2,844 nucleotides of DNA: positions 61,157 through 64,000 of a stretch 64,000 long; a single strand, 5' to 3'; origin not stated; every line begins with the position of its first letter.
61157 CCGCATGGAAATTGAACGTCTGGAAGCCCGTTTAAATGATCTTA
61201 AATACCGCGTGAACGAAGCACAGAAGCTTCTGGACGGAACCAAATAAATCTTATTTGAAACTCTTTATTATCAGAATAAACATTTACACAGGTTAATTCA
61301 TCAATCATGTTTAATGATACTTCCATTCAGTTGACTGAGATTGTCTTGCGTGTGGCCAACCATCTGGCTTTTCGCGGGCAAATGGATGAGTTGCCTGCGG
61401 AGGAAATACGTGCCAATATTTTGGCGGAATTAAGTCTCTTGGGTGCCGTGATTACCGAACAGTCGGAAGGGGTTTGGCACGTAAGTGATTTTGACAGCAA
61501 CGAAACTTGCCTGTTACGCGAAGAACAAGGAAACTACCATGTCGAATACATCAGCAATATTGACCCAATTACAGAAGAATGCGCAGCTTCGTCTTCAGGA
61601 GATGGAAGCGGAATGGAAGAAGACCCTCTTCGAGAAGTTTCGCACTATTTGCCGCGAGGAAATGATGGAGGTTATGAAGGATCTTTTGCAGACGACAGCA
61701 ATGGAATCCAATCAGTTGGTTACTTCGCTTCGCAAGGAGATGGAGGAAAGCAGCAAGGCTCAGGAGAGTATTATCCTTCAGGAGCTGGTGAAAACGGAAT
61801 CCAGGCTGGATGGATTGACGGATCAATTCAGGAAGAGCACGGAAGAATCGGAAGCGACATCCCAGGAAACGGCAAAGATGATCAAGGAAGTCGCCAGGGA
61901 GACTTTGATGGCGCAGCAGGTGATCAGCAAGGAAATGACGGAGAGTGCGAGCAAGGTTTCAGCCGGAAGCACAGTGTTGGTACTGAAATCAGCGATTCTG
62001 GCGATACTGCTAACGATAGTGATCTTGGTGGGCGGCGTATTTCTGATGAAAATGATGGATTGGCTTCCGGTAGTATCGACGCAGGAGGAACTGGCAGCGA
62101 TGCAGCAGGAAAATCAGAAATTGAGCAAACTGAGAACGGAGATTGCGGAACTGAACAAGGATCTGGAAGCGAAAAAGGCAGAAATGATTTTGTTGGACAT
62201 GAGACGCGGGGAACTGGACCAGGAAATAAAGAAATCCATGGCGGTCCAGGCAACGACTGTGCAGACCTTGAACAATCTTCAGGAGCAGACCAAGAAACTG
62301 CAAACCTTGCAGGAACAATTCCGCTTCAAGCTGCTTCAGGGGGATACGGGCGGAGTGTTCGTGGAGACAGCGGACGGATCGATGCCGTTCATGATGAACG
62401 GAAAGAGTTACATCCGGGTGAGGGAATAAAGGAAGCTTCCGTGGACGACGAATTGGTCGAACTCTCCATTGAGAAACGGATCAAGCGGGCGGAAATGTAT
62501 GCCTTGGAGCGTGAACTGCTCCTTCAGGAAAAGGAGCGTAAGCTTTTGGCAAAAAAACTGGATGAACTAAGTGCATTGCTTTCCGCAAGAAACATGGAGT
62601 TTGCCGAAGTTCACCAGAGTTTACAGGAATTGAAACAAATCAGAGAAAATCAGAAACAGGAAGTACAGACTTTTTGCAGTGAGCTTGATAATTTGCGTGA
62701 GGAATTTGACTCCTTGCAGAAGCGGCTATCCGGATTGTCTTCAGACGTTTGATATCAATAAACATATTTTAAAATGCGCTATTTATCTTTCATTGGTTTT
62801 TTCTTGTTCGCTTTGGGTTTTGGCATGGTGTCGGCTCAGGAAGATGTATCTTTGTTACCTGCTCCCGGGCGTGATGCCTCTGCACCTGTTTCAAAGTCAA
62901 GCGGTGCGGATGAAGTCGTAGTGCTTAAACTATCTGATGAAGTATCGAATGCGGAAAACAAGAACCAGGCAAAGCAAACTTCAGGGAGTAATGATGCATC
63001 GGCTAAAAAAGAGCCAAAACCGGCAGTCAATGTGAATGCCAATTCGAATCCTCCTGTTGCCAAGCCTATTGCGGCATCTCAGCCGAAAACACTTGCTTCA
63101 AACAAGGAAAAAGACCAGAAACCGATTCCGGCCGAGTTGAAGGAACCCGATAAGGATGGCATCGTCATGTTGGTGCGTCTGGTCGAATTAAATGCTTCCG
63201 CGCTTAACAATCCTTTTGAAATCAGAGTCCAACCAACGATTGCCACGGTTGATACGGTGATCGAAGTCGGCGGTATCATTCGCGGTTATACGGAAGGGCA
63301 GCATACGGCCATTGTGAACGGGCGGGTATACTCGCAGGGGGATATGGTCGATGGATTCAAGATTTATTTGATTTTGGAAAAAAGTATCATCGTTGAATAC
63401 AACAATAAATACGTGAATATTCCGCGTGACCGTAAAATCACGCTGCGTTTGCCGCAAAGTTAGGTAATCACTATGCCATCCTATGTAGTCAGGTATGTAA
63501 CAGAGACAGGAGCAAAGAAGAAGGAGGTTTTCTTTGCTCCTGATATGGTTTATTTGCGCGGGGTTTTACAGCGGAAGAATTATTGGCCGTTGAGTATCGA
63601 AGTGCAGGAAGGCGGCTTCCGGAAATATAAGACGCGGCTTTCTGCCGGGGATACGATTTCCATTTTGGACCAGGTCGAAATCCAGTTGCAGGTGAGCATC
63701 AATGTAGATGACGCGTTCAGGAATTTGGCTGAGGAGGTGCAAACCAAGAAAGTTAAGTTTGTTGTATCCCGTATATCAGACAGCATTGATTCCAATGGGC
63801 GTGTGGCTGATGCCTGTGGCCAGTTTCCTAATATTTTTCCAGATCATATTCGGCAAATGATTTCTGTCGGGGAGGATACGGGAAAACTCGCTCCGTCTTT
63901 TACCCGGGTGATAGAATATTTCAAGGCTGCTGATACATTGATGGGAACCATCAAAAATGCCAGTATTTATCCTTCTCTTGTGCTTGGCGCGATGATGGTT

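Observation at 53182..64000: Atypically organised type IV pilus / T2SS-like cluster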

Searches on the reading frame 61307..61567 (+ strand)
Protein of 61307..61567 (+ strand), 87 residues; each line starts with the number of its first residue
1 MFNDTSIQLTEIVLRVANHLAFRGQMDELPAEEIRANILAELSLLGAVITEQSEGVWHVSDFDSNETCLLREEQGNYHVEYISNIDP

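Call 87: search_solved_structures(query=A8, max_evalue=10)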
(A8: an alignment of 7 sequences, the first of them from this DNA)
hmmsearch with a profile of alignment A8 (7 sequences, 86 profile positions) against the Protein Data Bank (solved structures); distinct sequences matched with E-value up to 10: 9.
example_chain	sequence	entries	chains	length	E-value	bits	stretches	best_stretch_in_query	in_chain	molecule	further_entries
3jqh_A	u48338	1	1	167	0.00034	24.1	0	23-55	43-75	C-type lectin domain family 4 member M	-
5cwc_A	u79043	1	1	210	0.0093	19.5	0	6-33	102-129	Designed helical repeat protein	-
4yy5_A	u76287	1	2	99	0.3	14.7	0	24-43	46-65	dTor_3x33L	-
4yy2_A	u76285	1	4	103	0.3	14.6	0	24-43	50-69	dTor_3x33L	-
1rki_A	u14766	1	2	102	0.6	13.7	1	64-83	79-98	hypothetical protein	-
5hle_A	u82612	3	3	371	0.82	13.2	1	28-72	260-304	Protein claret segregational,Minus-end kinesin-1/kinesin-14,Protein claret segregational | Protein claret segregational,KINESIN HEAVY CHAIN ISOFORM 5C | Protein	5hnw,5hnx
5hny_K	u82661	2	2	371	0.83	13.2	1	28-72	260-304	Protein claret segregational, Kinesin-1/Kinesin-14, Protein claret segregational | Protein claret segregational,Protein claret segregational,Plus-end directed k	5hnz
1x4t_A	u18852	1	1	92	0.83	13.2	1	30-72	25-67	hypothetical protein LOC57905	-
5cwg_A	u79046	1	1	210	1.5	12.4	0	6-33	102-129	Designed helical repeat protein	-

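Call 88: search_protein_families(library=pfam, alignment_id=A8, max_evalue=10)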
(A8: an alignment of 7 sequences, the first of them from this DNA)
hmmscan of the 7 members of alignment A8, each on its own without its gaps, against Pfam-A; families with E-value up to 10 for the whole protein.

A. member 1, seq(87 aa): 0 families

B. families by the number of members that match (of 7 scanned): 4 families
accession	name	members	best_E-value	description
PF15711.10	ILEI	1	0.045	Interleukin-like EMT inducer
PF12958.12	DUF3847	1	0.069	Protein of unknown function (DUF3847)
PF22057.2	BACOVA_00961-like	1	0.15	BACOVA_00961-like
PF24123.1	Myosin_VII_N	1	0.17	Myosin VII N-terminal beta barrel domain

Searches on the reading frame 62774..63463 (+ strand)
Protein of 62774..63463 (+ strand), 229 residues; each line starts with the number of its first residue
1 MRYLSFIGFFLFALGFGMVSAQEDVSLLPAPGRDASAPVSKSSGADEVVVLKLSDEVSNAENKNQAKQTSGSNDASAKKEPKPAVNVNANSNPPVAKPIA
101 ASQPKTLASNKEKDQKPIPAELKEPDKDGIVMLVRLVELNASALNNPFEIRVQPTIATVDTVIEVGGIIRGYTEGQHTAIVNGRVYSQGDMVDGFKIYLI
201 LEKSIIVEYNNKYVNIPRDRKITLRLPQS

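Call 7: search_protein_families(library=pfam, proteins=[window:62774-63463:+], max_evalue=0.1)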
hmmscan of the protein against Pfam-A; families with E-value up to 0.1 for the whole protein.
window:62774-63463:+ (229 aa): 2 families
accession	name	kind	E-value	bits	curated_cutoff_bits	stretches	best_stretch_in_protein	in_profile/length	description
PF23862.1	CdsD_C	-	1.3e-05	25.6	27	1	177-208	16-47/56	CdsD C-terminal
PF16537.11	T2SSB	-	2.1e-05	24.5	28.4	1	179-217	20-59/60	Type II secretion system protein B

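Call 8: search_protein_families(library=ncbifam, proteins=[window:62774-63463:+], max_evalue=0.1)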
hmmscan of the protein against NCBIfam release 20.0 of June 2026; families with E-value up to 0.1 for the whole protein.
window:62774-63463:+ (229 aa): 1 family
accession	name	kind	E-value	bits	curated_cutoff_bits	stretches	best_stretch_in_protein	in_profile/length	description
TIGR02500.1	type_III_yscD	equivalog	0.0063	15.5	86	1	171-217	362-412/413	type III secretion system inner membrane ring subunit SctD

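Call 12: find_encoding_contigs(protein=window:62774-63463:+, flank=10000, max_places=6)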
Protein window:62774-63463:+ (229 aa): no gene with exactly this product is on record in the collection.

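Call 41: search_solved_structures(query=A4, max_evalue=10)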
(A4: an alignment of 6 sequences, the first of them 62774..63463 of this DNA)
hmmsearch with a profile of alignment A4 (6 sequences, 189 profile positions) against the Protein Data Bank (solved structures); distinct sequences matched with E-value up to 10: 1.
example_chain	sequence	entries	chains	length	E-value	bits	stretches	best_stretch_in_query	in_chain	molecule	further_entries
8eug_A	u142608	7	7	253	0.33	14.1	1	94-162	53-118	60S ribosomal protein L2-A | Large ribosomal subunit protein uL2C | Large ribosomal subunit protein uL2A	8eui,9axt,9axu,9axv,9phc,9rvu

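Call 45: search_protein_families(library=pfam, alignment_id=A4, max_evalue=10)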
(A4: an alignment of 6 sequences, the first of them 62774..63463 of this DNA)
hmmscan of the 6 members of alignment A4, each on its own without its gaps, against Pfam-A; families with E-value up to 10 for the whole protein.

A. member 1, window:62774-63463:+ (229 aa): 2 families
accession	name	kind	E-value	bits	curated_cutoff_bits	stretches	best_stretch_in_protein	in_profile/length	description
PF23862.1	CdsD_C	-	1.3e-05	25.6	27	1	177-208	16-47/56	CdsD C-terminal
PF16537.11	T2SSB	-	2.1e-05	24.5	28.4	1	179-217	20-59/60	Type II secretion system protein B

B. families by the number of members that match (of 6 scanned): 4 families
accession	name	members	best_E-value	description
PF16537.11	T2SSB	4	2.1e-05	Type II secretion system protein B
PF23862.1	CdsD_C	3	1.3e-05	CdsD C-terminal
PF23893.1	Y4YQ_C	2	0.00089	Uncharacterised protein Y4YQ C-terminal domain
PF07860.16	CCD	1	0.25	WisP family C-Terminal Region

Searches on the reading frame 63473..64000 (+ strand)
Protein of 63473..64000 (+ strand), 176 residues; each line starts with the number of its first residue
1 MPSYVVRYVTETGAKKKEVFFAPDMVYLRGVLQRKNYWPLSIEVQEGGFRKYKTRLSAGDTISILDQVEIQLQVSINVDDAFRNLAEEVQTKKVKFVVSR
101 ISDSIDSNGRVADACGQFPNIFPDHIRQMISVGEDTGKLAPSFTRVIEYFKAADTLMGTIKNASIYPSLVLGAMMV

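Call 7: search_protein_families(library=pfam, proteins=[window:63473-64000:+], max_evalue=0.1)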
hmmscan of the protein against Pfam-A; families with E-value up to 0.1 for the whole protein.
window:63473-64000:+ (176 aa): 1 family
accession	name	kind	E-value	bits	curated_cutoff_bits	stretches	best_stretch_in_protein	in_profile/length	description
PF00482.28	T2SSF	-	2.3e-14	53.9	25.2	1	65-174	2-112/125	Type II secretion system (T2SS), protein F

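Call 8: search_protein_families(library=ncbifam, proteins=[window:63473-64000:+], max_evalue=0.1)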
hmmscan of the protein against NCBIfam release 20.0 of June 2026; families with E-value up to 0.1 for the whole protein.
window:63473-64000:+ (176 aa): 5 families
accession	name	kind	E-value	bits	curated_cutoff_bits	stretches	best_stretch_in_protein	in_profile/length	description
TIGR02120.1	GspF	equivalog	9.4e-18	64.6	424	1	9-171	6-175/401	type II secretion system inner membrane protein GspF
NF007861.0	PRK10573.1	equivalog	8.6e-17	61.3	401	1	7-172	10-172/401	protein transport protein HofC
NF052606.1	T4PiliAsmPilCMyx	equivalog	7.1e-08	31.7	700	1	67-171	88-192/419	type IV pilus assembly protein PilC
NF052607.1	T4PiliAsmPilCThrm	equivalog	3.6e-07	29.6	700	1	67-171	74-178/406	type IV pilus assembly protein PilC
NF047826.1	T3SSXpsF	equivalog_domain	2.2e-06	26.8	650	1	56-171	63-178/405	type II secretion system protein XpsF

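Call 18: find_related_loci(query=A1, collection=genome_contigs, flank=10000)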
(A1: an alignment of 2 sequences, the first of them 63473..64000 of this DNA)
Query A1 (176 aa) in genome_contigs; peptide patterns used: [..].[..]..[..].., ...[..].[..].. (x = any residue, [..] = any of these).
563 stretches matched a pattern; 1 encode a relative of the query (tblastn E <= 1e-3); 1 distinct loci.
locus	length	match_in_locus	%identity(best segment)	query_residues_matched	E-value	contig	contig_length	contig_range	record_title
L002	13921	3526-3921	23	43-174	7e-15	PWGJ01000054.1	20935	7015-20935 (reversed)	MAG: Candidatus Nealsonbacteria bacterium isolate T1Sed10_186 T1-Sed10-C2066, whole genome shotgun sequence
